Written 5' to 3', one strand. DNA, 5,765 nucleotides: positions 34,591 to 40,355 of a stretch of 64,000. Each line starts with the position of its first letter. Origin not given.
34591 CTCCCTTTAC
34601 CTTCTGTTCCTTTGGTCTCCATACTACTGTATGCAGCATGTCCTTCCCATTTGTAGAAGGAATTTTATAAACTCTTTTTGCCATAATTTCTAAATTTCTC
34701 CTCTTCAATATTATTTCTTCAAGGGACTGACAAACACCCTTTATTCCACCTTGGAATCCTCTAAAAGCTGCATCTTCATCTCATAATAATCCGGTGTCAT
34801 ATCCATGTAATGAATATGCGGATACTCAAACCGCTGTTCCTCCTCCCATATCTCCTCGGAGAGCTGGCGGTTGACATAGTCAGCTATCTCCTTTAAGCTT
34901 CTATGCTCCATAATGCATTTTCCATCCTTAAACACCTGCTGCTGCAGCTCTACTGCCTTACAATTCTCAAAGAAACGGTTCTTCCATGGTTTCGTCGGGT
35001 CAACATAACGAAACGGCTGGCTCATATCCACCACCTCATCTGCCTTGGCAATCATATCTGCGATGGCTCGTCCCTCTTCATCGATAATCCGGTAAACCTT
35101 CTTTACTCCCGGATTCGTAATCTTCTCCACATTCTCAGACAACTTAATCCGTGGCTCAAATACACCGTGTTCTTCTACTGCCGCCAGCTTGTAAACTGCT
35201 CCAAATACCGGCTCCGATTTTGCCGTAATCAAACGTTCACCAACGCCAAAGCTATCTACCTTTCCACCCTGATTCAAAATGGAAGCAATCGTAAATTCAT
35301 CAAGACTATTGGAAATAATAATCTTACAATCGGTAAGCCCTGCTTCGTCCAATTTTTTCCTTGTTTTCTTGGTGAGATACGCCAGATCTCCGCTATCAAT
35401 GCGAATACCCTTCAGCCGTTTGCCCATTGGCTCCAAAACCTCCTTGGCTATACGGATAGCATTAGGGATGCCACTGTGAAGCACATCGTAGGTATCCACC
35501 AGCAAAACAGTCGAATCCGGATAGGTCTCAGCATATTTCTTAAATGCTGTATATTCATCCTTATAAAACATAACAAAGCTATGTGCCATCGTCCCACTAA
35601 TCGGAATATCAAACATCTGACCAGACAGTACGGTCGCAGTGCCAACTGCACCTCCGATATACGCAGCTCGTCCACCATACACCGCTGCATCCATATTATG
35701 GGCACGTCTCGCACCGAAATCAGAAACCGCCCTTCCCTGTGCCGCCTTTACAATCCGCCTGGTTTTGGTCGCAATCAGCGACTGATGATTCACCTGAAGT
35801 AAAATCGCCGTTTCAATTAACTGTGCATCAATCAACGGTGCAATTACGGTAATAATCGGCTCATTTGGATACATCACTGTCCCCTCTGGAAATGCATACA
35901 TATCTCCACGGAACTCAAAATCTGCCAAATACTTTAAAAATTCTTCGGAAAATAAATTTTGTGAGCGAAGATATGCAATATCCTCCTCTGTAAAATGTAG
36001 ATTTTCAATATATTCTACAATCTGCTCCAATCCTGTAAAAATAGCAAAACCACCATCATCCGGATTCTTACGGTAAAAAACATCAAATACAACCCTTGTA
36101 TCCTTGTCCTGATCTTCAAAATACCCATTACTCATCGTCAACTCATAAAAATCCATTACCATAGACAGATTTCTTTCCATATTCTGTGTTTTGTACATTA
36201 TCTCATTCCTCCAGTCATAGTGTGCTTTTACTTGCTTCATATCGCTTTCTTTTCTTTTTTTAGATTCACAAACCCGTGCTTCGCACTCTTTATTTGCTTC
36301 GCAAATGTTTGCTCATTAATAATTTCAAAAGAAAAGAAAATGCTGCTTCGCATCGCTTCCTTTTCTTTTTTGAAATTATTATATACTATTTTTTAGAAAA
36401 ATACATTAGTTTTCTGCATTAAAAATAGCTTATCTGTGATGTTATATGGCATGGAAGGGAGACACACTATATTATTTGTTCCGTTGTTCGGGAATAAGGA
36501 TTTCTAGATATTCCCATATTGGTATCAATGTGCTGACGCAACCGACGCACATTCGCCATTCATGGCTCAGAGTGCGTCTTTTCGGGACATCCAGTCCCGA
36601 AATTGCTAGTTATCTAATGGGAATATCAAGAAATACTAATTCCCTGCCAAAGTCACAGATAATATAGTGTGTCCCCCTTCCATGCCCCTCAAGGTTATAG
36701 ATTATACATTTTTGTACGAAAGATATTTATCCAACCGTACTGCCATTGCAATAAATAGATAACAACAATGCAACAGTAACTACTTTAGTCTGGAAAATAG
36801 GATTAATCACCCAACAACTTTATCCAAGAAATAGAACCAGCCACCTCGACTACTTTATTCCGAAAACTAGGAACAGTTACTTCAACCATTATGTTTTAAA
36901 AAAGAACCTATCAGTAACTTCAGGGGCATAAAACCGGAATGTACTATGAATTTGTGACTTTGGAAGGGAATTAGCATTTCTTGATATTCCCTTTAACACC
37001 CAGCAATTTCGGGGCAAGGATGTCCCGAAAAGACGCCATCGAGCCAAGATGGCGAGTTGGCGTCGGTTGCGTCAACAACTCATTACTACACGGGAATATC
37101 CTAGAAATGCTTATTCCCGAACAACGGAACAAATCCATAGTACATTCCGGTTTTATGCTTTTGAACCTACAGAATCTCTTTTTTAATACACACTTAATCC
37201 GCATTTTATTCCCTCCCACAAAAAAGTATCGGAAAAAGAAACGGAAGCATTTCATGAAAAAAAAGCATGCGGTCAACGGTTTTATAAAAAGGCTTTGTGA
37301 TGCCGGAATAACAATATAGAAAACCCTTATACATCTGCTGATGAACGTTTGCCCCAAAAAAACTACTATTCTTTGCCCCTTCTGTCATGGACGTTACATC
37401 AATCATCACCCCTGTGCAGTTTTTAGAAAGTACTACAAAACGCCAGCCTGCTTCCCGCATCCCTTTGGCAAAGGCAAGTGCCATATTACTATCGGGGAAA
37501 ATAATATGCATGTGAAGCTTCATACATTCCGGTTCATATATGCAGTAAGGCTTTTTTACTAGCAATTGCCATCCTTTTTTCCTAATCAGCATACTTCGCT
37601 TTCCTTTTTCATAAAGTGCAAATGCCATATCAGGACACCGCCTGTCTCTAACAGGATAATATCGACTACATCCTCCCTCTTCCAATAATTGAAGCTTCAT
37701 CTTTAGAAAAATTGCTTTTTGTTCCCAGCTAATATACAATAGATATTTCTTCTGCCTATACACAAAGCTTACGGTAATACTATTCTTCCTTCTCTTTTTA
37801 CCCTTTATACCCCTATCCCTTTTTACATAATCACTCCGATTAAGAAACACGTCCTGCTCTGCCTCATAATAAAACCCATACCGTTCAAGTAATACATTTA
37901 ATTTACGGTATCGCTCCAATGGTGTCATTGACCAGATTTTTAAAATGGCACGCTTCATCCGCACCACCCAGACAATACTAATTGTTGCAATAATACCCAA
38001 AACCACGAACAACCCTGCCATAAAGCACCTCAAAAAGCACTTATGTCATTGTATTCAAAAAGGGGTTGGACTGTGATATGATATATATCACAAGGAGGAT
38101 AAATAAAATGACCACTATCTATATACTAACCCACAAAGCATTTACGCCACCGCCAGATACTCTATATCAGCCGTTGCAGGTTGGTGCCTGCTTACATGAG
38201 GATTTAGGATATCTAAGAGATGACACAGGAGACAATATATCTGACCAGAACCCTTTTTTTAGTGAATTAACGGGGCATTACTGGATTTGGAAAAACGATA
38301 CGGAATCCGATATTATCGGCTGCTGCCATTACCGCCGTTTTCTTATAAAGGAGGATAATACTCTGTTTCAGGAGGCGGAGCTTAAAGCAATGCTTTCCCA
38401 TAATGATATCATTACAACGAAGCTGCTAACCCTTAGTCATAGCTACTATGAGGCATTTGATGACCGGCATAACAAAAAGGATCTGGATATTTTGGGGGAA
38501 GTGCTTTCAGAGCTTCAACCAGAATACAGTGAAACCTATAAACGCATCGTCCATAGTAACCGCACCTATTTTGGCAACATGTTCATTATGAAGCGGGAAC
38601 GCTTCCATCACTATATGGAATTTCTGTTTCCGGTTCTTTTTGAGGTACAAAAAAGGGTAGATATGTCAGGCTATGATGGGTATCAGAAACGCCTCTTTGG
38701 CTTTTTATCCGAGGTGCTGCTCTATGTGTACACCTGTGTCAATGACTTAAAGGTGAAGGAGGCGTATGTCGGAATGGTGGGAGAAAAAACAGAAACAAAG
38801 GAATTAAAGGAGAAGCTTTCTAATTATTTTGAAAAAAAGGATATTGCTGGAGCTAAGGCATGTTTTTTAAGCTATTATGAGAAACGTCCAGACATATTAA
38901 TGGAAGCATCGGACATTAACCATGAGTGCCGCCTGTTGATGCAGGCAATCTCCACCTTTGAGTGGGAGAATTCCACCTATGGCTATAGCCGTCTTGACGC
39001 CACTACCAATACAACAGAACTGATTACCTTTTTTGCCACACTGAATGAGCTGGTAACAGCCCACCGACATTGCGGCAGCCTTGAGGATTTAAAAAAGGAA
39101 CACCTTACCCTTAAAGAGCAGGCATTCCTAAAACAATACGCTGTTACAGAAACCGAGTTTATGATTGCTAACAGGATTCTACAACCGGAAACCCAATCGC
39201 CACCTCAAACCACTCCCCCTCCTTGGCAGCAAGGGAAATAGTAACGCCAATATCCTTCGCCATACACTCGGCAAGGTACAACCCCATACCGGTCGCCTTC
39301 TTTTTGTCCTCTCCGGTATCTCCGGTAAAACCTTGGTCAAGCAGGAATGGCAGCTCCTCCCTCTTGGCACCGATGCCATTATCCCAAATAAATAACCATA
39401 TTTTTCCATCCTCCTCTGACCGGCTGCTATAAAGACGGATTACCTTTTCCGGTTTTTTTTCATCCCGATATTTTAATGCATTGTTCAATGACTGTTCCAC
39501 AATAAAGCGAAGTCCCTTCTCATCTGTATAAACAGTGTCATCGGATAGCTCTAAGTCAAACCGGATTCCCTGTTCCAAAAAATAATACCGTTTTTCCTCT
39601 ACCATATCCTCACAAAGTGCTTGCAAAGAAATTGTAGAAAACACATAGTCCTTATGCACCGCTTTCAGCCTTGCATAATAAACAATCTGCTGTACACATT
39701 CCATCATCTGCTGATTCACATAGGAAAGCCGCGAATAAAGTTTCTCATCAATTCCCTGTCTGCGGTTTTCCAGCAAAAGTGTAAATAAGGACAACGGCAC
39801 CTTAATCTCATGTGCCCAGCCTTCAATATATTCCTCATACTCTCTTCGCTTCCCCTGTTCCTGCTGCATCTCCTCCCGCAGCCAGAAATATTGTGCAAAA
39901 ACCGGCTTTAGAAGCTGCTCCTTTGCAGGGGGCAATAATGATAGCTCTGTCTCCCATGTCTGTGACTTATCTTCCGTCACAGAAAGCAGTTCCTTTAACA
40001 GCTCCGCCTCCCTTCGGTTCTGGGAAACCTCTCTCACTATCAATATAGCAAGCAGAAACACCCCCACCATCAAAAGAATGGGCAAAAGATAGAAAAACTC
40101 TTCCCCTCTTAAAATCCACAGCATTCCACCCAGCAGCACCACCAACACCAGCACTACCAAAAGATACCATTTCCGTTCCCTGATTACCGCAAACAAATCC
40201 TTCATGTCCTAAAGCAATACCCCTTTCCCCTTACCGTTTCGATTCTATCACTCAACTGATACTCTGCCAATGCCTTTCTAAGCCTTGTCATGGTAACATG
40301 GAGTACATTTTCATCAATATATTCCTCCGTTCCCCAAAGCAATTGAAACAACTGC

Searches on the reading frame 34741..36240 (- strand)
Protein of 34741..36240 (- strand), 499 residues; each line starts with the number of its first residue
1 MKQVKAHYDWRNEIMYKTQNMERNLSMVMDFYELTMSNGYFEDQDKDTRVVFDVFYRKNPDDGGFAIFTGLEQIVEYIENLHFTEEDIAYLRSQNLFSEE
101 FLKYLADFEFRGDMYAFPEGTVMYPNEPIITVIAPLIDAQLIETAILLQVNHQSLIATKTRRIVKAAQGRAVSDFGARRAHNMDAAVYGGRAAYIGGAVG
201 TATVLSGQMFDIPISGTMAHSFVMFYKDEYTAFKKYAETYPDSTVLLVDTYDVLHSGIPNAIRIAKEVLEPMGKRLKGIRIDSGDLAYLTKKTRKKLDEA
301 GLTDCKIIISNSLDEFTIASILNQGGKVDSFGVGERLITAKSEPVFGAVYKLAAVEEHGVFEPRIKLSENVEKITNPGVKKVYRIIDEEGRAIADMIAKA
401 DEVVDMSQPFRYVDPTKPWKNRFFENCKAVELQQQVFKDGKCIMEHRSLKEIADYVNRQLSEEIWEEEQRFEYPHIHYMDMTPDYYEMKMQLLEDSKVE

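Call 7: search_protein_families(library=pfam, proteins=[window:34741-36240:-], max_evalue=0.001)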
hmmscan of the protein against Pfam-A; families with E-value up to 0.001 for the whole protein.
window:34741-36240:- (499 aa): 4 families
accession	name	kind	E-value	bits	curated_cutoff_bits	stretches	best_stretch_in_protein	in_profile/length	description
PF17767.7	NAPRTase_N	-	4e-38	131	32.6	1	28-151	2-125/125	Nicotinate phosphoribosyltransferase (NAPRTase) N-terminal domain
PF17956.6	NAPRTase_C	-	6.8e-31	107.5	23.3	1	380-489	2-111/111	Nicotinate phosphoribosyltransferase C-terminal domain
PF04095.22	NAPRTase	-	8.9e-11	42.4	20.8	1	172-354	3-195/239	Nicotinate phosphoribosyltransferase (NAPRTase) family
PF02749.22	QRPTase_N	-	0.00016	22.3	27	0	100-152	31-80/82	Quinolinate phosphoribosyl transferase, N-terminal domain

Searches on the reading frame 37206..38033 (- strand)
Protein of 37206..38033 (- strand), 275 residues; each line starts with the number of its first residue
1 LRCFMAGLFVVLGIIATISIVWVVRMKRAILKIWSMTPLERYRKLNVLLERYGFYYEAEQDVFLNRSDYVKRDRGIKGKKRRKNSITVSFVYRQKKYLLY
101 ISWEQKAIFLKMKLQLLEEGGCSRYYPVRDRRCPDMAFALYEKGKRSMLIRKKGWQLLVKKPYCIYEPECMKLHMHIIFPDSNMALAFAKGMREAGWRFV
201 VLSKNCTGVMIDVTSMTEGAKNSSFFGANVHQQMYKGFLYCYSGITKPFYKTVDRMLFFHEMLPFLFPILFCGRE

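Call 7: search_protein_families(library=pfam, proteins=[window:37206-38033:-], max_evalue=0.001)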
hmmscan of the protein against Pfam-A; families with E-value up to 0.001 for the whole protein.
window:37206-38033:- (275 aa): 1 family
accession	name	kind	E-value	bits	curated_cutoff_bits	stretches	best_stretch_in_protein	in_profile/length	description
PF14751.11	DUF4474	-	9.6e-18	64.9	23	1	45-267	1-240/240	Domain of unknown function (DUF4474)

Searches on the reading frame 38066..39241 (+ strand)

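Call 7: search_protein_families(library=pfam, proteins=[window:38066-39241:+], max_evalue=0.001)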
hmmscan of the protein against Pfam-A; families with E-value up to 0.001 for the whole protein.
window:38066-39241:+ (391 aa): 1 family
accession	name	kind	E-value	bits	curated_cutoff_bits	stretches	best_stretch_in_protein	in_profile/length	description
PF14393.11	DUF4422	-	1e-76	258.1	25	1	18-224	2-217/220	Domain of unknown function (DUF4422)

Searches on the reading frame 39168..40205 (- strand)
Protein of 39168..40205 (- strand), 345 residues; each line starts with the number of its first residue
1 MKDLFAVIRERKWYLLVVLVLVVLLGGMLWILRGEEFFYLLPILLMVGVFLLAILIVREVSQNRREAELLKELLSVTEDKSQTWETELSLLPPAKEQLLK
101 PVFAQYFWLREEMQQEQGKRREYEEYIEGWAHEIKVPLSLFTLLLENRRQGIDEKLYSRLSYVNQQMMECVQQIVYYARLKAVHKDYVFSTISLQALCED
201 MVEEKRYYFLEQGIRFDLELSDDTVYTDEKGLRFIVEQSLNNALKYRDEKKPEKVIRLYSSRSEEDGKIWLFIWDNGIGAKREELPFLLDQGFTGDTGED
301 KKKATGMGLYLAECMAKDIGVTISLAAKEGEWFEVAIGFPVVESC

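Call 7: search_protein_families(library=pfam, proteins=[window:39168-40205:-], max_evalue=0.001)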
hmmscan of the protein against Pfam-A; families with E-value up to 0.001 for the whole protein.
window:39168-40205:- (345 aa): 2 families
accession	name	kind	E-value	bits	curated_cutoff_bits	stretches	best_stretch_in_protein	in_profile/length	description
PF02518.31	HATPase_c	-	3.3e-12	47.3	26.4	1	227-340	1-108/111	Histidine kinase-, DNA gyrase B-, and HSP90-like ATPase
PF13581.12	HATPase_c_2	-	0.00018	21.9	27.4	1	232-320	32-113/127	Histidine kinase-like ATPase domain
